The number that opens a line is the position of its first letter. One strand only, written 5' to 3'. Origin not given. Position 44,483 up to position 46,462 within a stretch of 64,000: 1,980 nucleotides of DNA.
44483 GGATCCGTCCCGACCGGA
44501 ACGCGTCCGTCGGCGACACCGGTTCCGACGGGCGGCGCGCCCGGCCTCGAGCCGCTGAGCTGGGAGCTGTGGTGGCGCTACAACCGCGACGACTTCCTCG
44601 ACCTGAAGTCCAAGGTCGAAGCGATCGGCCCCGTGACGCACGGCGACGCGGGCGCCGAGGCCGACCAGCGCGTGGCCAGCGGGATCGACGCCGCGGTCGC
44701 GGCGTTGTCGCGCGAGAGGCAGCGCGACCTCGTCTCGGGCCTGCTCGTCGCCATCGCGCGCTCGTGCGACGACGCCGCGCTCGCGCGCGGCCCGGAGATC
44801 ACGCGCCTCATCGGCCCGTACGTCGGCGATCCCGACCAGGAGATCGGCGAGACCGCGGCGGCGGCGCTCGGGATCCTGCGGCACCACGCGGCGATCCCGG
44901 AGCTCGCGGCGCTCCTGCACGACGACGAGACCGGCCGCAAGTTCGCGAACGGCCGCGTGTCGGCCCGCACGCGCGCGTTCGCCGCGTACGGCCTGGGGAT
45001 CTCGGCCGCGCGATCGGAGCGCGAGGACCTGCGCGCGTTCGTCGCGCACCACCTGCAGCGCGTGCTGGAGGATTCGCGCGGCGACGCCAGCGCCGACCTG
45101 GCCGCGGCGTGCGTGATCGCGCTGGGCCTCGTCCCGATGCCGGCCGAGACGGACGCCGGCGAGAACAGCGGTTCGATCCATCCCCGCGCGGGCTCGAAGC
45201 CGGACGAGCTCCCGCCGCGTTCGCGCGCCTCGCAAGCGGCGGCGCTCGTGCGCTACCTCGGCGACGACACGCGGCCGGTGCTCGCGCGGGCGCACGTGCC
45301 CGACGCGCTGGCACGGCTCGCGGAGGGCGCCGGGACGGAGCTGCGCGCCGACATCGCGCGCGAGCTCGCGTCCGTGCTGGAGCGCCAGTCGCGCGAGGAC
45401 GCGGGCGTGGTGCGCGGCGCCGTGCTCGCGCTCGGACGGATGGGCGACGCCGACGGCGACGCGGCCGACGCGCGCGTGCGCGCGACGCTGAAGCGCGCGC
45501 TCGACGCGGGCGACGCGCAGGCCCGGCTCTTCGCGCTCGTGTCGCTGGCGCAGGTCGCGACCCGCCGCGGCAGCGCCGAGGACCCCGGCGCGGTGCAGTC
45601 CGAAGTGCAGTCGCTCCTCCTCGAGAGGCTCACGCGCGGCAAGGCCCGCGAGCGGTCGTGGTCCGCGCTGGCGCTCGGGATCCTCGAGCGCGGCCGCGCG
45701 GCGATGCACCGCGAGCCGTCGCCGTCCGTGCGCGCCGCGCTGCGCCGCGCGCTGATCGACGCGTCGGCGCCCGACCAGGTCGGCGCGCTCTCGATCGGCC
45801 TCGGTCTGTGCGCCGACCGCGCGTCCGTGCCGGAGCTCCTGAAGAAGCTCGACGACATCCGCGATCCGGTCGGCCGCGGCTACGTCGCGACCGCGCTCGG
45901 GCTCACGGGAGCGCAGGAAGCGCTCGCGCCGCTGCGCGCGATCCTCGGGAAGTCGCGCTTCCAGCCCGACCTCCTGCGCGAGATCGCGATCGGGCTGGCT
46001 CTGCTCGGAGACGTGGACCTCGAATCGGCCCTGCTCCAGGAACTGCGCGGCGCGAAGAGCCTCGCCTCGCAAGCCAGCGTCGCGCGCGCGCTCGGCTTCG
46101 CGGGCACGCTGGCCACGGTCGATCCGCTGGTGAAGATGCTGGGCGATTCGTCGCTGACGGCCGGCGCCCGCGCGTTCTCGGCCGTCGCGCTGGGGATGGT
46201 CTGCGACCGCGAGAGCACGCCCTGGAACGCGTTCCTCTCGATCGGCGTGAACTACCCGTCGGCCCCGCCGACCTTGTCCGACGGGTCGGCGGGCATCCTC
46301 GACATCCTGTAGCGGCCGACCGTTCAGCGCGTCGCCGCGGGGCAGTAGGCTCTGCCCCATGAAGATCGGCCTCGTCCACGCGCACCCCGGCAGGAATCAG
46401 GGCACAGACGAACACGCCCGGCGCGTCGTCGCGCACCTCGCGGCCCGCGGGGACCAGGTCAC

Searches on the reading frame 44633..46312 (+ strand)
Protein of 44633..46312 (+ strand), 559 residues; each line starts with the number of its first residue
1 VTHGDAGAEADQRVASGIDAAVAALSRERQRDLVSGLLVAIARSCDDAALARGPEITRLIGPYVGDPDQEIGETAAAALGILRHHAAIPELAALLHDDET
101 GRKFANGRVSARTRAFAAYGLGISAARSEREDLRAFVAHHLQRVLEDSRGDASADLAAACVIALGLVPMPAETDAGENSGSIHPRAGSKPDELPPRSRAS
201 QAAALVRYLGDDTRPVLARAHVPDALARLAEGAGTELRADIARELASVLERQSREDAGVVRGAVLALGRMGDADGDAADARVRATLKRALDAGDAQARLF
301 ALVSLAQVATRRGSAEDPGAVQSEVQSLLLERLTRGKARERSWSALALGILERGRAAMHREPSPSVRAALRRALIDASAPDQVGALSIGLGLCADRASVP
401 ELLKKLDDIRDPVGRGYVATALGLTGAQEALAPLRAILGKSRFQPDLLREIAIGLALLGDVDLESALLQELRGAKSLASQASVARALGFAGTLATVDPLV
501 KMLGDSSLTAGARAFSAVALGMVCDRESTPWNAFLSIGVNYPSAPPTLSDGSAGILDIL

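Call 6: search_protein_families(library=ncbifam, proteins=[window:44633-46312:+], max_evalue=0.01)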
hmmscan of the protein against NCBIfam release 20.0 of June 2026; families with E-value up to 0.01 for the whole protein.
window:44633-46312:+ (559 aa): 2 families
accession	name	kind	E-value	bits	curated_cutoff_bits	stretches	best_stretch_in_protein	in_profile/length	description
NF045662.1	DVU0298_fam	equivalog_domain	3.9e-08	33.1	75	0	254-312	119-176/213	DVU0298 family protein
NF058502.1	phyc_lyase_CpcE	equivalog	0.0025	17.3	330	0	67-144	85-163/260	C-phycocyanin alpha-cysteine-84 phycocyanobilin lyase subunit CpcE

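Call 65: search_protein_families(library=pfam, proteins=[window:44633-46312:+], max_evalue=0.001)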
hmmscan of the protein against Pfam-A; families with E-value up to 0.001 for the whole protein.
window:44633-46312:+ (559 aa): 1 family
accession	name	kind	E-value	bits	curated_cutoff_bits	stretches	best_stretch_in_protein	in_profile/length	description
PF13646.12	HEAT_2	-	1.9e-14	54.1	27.7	1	49-100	25-76/88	HEAT repeats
